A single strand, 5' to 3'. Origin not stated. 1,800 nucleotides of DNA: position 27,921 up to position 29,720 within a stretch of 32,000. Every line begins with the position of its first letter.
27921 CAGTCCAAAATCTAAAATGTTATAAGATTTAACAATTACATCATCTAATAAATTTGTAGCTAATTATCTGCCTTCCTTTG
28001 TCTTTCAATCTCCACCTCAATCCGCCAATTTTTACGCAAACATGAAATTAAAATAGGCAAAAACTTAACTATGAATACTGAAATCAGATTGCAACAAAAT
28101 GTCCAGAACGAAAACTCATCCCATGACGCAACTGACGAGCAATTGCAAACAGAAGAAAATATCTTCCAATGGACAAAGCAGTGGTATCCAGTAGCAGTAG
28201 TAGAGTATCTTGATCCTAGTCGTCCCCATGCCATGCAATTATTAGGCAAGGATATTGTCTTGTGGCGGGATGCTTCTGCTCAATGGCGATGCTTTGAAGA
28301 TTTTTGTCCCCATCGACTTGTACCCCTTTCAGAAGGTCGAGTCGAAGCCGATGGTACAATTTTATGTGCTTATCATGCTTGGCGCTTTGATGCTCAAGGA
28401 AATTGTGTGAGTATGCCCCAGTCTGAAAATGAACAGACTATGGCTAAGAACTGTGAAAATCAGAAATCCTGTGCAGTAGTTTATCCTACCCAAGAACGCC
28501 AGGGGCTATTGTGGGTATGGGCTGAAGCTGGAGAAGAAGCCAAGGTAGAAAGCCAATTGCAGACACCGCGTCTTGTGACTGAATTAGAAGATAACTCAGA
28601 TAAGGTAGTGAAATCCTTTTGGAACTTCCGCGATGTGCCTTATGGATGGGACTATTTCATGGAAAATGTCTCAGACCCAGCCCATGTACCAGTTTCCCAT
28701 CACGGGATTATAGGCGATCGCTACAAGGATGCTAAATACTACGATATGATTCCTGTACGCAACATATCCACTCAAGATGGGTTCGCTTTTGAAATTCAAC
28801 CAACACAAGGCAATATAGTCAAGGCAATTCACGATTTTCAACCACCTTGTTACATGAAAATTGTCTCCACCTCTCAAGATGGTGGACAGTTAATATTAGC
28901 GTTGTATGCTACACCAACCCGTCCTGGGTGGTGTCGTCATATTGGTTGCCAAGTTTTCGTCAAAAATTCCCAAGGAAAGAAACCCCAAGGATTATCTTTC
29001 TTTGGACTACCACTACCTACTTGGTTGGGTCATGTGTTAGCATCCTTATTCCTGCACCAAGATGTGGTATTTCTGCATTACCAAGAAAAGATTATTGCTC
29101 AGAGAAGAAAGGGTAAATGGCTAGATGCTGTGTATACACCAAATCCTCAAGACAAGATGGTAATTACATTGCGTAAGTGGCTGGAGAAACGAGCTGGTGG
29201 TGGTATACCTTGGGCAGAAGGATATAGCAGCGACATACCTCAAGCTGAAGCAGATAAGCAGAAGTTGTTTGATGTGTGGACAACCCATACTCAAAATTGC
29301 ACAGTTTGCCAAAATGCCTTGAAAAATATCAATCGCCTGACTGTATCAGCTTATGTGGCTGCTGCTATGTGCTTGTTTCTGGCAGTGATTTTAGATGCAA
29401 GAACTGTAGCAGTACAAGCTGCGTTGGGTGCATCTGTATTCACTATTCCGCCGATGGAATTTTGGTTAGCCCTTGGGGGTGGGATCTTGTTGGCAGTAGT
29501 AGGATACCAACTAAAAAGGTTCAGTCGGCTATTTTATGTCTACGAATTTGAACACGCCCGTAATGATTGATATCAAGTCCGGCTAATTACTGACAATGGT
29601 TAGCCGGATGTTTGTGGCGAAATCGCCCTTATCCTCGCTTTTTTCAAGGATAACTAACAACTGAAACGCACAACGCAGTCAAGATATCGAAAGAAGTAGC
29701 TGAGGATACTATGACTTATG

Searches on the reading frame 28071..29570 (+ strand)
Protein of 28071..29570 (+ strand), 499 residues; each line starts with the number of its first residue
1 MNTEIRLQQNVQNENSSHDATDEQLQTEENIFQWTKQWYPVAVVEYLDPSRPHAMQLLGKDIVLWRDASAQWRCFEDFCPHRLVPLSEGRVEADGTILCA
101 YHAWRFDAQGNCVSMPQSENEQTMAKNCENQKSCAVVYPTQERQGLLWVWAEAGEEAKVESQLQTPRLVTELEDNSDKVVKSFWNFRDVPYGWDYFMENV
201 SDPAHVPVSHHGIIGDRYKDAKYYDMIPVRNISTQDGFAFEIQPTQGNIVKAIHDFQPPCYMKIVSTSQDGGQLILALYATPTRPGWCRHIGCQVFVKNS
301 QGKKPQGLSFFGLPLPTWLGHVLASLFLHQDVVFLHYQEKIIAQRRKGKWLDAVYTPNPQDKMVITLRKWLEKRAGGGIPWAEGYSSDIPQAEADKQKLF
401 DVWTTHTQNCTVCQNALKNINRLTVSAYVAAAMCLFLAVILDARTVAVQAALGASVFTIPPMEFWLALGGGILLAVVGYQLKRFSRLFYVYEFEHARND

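Call 44: search_protein_families(library=pfam, proteins=[window:28071-29570:+], max_evalue=0.00001)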
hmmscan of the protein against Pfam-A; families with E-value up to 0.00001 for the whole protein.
window:28071-29570:+ (499 aa): 2 families
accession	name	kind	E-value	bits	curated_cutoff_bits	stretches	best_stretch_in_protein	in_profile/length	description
PF00355.32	Rieske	-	5.2e-24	84.4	20.3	1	37-120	1-83/88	Rieske [2Fe-2S] domain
PF08417.18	PaO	-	2.8e-22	79.1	27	1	256-346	1-86/89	Pheophorbide a oxygenase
